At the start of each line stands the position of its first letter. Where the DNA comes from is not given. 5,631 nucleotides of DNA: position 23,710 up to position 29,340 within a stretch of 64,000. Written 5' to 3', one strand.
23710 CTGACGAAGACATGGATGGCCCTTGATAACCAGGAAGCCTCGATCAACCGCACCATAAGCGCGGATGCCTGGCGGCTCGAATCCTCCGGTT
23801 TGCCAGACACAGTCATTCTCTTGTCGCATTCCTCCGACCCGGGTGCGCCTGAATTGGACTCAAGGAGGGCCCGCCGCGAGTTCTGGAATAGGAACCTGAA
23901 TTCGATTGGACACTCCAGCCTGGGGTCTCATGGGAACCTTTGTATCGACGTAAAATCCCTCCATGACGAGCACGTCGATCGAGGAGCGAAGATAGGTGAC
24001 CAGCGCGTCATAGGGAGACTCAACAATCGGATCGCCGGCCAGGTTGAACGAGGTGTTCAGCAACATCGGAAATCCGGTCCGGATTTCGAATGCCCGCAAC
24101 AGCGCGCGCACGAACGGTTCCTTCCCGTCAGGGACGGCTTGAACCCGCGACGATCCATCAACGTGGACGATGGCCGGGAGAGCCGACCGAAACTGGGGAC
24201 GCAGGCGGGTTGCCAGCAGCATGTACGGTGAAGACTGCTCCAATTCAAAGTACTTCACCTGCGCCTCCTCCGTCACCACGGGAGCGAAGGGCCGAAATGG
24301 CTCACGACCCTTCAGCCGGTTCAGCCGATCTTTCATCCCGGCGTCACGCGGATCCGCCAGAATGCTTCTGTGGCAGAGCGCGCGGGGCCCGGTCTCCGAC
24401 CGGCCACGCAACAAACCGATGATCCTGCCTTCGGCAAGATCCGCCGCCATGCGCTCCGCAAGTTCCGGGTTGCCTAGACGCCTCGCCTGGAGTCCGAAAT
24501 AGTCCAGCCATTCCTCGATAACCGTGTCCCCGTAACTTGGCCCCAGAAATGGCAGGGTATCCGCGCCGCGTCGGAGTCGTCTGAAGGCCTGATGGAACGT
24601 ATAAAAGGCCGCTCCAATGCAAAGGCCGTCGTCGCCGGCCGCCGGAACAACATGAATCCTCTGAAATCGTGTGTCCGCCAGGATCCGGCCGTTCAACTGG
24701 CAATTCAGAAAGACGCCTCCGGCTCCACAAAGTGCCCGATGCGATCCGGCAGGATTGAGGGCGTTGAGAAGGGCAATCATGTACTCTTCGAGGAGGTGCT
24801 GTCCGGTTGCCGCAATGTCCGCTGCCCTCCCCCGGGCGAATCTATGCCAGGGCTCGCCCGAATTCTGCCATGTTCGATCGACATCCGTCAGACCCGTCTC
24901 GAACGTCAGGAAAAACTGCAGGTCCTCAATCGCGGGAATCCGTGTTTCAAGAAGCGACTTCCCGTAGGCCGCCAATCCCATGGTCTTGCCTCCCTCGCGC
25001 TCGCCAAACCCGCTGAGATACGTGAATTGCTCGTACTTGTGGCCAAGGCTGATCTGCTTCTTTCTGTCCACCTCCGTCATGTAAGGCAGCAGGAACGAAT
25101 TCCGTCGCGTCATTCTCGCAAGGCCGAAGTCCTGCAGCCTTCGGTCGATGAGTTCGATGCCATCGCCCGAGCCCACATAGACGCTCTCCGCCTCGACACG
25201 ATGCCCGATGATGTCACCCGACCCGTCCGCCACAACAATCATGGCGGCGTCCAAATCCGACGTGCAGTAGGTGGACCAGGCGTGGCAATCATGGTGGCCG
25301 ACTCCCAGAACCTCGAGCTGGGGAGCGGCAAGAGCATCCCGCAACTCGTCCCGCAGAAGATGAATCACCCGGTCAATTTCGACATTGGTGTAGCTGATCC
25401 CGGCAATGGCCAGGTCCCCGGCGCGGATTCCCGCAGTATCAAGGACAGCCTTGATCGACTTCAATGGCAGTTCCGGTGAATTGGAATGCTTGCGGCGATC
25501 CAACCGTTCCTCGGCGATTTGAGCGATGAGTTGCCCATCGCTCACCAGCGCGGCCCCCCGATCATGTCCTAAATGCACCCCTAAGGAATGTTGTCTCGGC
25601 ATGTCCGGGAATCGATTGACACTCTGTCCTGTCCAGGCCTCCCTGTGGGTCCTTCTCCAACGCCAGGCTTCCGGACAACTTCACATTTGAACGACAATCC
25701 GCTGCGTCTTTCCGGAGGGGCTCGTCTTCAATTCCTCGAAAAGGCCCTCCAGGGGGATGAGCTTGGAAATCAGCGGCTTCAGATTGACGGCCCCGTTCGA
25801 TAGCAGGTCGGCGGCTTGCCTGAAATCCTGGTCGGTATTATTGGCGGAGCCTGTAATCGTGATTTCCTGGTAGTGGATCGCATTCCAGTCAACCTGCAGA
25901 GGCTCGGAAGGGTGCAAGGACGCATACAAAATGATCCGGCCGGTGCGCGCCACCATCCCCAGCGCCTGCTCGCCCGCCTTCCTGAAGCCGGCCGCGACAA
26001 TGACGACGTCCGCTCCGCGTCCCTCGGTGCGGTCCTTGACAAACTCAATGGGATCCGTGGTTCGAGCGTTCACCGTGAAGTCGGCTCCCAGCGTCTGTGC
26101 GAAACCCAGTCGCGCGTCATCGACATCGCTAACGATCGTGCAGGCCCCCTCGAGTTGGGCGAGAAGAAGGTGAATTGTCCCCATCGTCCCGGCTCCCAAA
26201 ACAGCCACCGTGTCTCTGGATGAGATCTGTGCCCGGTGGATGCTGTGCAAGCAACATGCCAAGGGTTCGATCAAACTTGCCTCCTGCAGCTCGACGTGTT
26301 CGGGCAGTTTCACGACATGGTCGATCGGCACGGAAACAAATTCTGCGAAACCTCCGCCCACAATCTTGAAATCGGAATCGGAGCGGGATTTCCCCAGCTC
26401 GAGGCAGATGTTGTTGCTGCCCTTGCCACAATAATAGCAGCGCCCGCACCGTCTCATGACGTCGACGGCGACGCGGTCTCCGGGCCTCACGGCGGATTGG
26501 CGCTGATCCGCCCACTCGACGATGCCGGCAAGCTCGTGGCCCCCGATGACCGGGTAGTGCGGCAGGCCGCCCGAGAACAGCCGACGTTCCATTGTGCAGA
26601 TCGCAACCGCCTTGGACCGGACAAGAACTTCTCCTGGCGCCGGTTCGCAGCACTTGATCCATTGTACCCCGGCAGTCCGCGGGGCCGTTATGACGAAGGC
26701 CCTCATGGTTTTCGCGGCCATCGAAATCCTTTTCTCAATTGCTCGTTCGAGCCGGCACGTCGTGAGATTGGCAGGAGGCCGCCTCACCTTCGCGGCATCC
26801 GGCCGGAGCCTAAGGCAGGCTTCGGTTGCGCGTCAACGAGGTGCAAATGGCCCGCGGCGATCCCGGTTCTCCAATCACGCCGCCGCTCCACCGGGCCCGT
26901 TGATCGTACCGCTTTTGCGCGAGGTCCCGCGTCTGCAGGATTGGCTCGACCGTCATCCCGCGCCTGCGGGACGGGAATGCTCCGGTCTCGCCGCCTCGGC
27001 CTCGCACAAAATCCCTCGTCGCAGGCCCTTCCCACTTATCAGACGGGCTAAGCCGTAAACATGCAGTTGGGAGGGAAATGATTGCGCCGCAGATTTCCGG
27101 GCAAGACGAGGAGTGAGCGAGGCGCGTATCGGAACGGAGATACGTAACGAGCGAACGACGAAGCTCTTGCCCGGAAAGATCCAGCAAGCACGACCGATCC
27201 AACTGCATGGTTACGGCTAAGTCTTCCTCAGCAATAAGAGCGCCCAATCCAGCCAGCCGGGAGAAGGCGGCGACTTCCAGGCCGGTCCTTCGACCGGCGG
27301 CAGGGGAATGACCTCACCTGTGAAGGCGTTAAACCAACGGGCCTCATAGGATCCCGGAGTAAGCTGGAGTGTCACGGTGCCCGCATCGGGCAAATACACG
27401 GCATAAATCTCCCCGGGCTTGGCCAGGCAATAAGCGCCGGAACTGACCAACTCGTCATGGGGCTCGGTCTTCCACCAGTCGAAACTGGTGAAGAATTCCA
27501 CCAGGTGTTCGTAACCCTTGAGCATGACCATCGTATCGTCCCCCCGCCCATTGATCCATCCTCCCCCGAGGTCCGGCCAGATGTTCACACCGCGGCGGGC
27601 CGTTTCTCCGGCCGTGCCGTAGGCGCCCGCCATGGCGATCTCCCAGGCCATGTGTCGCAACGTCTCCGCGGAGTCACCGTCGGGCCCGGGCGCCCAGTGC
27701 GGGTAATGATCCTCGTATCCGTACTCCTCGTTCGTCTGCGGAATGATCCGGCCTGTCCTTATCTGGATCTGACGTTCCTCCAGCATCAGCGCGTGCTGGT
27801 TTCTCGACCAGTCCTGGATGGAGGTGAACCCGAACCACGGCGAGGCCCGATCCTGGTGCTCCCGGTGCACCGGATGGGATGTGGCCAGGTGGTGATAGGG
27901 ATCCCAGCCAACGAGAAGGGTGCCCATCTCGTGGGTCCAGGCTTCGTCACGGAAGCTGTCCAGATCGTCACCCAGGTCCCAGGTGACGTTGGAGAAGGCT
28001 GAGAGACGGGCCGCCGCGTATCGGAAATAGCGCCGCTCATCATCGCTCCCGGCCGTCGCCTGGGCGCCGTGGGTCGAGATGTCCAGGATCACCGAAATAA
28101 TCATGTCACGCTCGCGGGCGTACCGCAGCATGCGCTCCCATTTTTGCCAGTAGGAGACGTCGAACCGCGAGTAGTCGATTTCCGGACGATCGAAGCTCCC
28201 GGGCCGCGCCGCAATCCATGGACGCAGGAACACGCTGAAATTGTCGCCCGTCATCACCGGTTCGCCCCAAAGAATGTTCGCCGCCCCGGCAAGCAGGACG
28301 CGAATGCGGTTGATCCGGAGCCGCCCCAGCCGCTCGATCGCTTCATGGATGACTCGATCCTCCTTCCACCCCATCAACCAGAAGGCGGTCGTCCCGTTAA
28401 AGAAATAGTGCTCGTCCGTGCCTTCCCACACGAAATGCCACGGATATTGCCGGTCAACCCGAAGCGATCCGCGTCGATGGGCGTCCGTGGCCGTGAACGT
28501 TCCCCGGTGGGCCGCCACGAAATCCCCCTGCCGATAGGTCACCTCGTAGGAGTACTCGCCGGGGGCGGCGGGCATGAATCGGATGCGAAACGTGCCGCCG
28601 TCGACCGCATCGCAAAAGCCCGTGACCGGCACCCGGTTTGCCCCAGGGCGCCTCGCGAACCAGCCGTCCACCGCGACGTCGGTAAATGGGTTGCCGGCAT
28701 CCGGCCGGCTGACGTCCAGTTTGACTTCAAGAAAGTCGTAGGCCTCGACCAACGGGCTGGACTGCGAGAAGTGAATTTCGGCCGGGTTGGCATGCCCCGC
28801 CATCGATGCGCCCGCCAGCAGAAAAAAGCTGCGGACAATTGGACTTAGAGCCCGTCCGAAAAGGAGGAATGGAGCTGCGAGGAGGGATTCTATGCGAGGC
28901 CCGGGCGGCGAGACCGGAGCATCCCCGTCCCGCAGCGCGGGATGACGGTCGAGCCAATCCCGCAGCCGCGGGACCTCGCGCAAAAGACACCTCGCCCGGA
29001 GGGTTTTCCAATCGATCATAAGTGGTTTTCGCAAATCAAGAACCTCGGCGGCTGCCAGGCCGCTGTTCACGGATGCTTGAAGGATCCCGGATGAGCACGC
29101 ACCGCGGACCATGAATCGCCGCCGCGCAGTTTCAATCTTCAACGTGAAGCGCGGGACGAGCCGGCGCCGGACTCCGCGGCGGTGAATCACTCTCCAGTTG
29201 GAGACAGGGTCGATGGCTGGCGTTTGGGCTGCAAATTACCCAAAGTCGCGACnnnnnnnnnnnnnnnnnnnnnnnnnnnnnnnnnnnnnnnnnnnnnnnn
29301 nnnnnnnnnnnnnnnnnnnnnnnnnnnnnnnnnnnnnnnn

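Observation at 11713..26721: Convergent two-operon biosynthetic locus joining an MNIO (DUF692) oxidase to carrier-protein/adenylation chemistry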

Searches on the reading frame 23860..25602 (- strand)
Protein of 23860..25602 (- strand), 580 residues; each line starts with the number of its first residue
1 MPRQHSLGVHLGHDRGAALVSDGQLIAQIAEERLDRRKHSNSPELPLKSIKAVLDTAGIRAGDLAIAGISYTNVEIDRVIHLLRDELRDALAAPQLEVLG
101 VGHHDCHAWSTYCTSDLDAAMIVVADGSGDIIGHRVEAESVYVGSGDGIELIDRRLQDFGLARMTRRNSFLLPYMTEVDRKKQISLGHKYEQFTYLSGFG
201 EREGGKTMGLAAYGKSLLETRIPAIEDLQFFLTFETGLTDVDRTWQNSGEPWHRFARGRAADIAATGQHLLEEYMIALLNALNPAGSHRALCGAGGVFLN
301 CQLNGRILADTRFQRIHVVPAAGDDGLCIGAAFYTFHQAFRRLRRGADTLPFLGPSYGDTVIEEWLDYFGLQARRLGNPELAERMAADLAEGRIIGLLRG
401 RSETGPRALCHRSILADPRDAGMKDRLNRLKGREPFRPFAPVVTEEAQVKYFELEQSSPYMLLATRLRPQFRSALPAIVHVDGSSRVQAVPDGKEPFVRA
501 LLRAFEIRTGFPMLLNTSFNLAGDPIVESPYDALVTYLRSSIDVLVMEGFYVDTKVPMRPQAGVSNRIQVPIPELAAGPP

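Call 8: search_protein_families(library=pfam, max_evalue=0.01, proteins=[window:23860-25602:-])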
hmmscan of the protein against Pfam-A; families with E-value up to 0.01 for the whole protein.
window:23860-25602:- (580 aa): 3 families
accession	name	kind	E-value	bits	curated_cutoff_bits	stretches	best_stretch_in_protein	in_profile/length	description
PF16861.10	Carbam_trans_C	-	1.5e-60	204.1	27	1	386-552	1-168/170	Carbamoyltransferase C-terminus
PF02543.21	Carbam_trans_N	-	1.7e-33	117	24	2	96-332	125-345/346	Carbamoyltransferase N-terminus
PF01300.24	Sua5_yciO_yrdC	-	0.00035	20.6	25.1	1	414-549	19-154/178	Telomere recombination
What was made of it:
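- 23860..25602 (-): Carbamoyltransferase of the NodU/TobZ/GdmN type. Carbam_trans_C scores 204 bits and Carbam_trans_N 117 bits (call 8).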

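Call 10: search_protein_families(library=ncbifam, max_evalue=0.01, proteins=[window:23860-25602:-])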
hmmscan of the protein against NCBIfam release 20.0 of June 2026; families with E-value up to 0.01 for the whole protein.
window:23860-25602:- (580 aa): 2 families
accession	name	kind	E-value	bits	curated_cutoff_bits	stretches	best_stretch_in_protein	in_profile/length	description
NF041651.1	nodul_NodU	equivalog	9.2e-45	153.4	1000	1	263-524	273-527/556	nodulation protein NodU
TIGR00143.1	hypF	equivalog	0.0095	14.1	466.1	0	261-333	662-738/741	carbamoyltransferase HypF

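Call 88: search_solved_structures(query=window:23860-25602:-, max_evalue=0.00001)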
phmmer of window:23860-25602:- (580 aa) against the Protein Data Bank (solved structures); distinct sequences matched with E-value up to 0.00001: 12.
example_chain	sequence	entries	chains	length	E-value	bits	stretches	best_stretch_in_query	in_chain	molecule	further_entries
7vzq_A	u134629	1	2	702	6.3e-65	222.8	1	6-556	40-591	GdmN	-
7xb6_A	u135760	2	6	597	6.5e-65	222.8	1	260-553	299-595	Carbamoyltransferase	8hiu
7vzu_A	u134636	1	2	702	1.8e-64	221.3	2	184-556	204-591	GdmN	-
7vyj_A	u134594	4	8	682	2e-64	221.1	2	184-556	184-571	GdmN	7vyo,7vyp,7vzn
7vx0_A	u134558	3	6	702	2.3e-64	220.9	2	184-556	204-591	GdmN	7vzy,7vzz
9s2t_A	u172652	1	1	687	9e-58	199.2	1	12-555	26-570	Decarbamoylnovobiocin carbamoyltransferase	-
3ven_A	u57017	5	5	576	1.9e-57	198.1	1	261-554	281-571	O-carbamoyltransferase TobZ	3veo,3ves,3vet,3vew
3ver_A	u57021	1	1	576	3.8e-57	197.1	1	261-554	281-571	O-carbamoyltransferase TobZ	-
3vf4_A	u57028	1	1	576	1.1e-56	195.6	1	261-554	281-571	O-carbamoyltransferase TobZ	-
3vf2_A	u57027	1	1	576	1.4e-56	195.3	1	261-554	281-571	O-carbamoyltransferase TobZ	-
3vex_A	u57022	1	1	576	1.8e-56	194.8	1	261-554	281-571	O-carbamoyltransferase TobZ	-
3vez_A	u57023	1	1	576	2.9e-56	194.2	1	261-554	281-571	O-carbamoyltransferase TobZ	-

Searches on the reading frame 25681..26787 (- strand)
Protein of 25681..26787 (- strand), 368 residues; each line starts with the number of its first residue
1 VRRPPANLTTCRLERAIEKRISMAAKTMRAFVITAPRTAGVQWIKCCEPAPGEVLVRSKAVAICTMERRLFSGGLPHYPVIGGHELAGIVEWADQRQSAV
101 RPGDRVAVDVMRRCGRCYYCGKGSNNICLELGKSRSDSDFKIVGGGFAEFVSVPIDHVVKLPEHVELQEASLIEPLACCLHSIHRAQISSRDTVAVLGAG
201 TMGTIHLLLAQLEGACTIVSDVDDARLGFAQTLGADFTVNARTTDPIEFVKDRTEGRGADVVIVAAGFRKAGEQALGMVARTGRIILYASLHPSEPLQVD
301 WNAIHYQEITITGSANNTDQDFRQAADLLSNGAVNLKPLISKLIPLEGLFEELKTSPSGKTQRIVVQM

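Call 8: search_protein_families(library=pfam, max_evalue=0.01, proteins=[window:25681-26787:-])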
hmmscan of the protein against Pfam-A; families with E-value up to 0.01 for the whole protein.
window:25681-26787:- (368 aa): 4 families
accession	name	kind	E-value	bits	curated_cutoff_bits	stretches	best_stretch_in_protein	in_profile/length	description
PF08240.17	ADH_N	-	5.3e-24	84.9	23.5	1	51-163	2-104/104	Alcohol dehydrogenase GroES-like domain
PF00107.32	ADH_zinc_N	-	4e-23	82.2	31.8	1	203-330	3-128/129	Zinc-binding dehydrogenase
PF16912.11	Glu_dehyd_C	-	6.6e-10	39.3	34.9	1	185-347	26-192/211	Glucose dehydrogenase C-terminus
PF13602.12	ADH_zinc_N_2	-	6.8e-08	34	27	1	233-347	1-114/134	Zinc-binding dehydrogenase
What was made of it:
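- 25681..26721 (-): Zn-dependent medium-chain dehydrogenase (threonine-dehydrogenase-like). It is an accessory member. The longest ORF starts at 26787. ADH_N scores 85 bits and ADH_zinc_N 82 bits (call 8).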

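Call 10: search_protein_families(library=ncbifam, max_evalue=0.01, proteins=[window:25681-26787:-])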
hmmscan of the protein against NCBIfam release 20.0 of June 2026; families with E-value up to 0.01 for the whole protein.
window:25681-26787:- (368 aa): 24 families
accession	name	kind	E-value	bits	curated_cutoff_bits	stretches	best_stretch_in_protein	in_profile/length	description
TIGR00692.1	tdh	equivalog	4.3e-46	157.5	458.35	1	45-366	17-338/340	L-threonine 3-dehydrogenase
NF041097.1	keto_inos_dh_IolM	equivalog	2.9e-45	154.6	450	1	38-367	39-388/389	scyllo-inosose 3-dehydrogenase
NF007489.0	PRK10083.1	equivalog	1.7e-42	145.6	376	1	28-344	1-311/339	Zn-dependent oxidoreductase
NF003808.0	PRK05396.1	equivalog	2.6e-41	141.6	380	1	39-367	11-339/341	L-threonine 3-dehydrogenase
TIGR03989.1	Rxyl_3153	subfamily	6e-39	134.3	440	1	27-366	2-368/370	NDMA-dependent alcohol dehydrogenase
TIGR03451.1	mycoS_dep_FDH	equivalog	1.1e-36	126.5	512.9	1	41-367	16-357/358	S-(hydroxymethyl)mycothiol dehydrogenase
NF007642.0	PRK10309.1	equivalog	1e-35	123.6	550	1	51-354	25-331/347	galactitol-1-phosphate 5-dehydrogenase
NF006940.0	PRK09422.1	equivalog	1.5e-34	119.5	344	1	28-356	1-325/338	alcohol dehydrogenase AdhP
TIGR03366.1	HpnZ_proposed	hypoth_equivalog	4.3e-33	114.8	328.1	1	49-347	3-313/315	putative phosphonate catabolism associated alcohol dehydrogenase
NF010344.0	PRK13771.1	subfamily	1.1e-32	113.4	349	1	28-365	1-330/334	putative alcohol dehydrogenase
NF007375.0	PRK09880.1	equivalog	2.4e-32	112.1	469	1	78-367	59-340/344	L-idonate 5-dehydrogenase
NF041172.1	AcrlCoa_red_Thmprot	equivalog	4.4e-28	98.2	500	1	28-352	1-317/334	acryloyl-CoA reductase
TIGR02824.1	quinone_pig3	subfamily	2.4e-23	82.7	296.8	1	143-318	90-266/325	putative NAD(P)H quinone oxidoreductase, PIG3 family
TIGR02822.1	adh_fam_2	subfamily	2e-21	76.4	283.5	1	46-329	22-293/329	zinc-binding alcohol dehydrogenase family protein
TIGR02818.1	adh_III_F_hyde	equivalog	2.9e-20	72.6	543.95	1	39-368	14-368/368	S-(hydroxymethyl)glutathione dehydrogenase/class III alcohol dehydrogenase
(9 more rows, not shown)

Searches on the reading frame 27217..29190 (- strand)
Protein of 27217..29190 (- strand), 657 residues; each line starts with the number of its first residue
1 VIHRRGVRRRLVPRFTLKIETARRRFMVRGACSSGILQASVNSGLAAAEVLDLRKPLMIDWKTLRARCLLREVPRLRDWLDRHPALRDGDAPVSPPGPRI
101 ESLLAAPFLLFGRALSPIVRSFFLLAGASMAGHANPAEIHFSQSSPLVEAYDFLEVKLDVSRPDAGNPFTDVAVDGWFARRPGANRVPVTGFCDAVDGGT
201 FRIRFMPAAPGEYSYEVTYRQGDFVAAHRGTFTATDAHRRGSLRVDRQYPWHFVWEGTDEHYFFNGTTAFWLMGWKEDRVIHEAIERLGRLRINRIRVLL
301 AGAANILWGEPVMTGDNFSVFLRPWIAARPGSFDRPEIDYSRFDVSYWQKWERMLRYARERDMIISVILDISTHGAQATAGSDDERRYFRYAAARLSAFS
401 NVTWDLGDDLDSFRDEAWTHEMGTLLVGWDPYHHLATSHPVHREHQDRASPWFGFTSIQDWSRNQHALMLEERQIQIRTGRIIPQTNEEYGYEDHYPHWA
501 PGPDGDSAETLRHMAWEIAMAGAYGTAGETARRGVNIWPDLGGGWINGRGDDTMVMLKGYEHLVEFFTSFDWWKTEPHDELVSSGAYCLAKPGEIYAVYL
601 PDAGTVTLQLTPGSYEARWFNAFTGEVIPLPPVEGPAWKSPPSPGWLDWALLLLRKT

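Call 8: search_protein_families(library=pfam, max_evalue=0.01, proteins=[window:27217-29190:-])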
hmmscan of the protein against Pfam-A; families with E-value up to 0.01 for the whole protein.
window:27217-29190:- (657 aa): 3 families
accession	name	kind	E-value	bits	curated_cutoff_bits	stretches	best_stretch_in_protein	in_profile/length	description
PF13204.13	Apiosidase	-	1.9e-15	57.7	26.5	1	339-526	75-274/320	Apiosidase-like, catalytic domain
PF16586.11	DUF5060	-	1.3e-13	51.4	27.2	1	148-219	2-69/70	Domain of unknown function (DUF5060)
PF00630.25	Filamin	-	0.0011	20.2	26.9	1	157-221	24-84/93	Filamin/ABP280 repeat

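Call 10: search_protein_families(library=ncbifam, max_evalue=0.01, proteins=[window:27217-29190:-])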
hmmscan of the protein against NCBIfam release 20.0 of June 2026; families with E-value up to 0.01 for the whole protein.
window:27217-29190:- (657 aa): 0 families
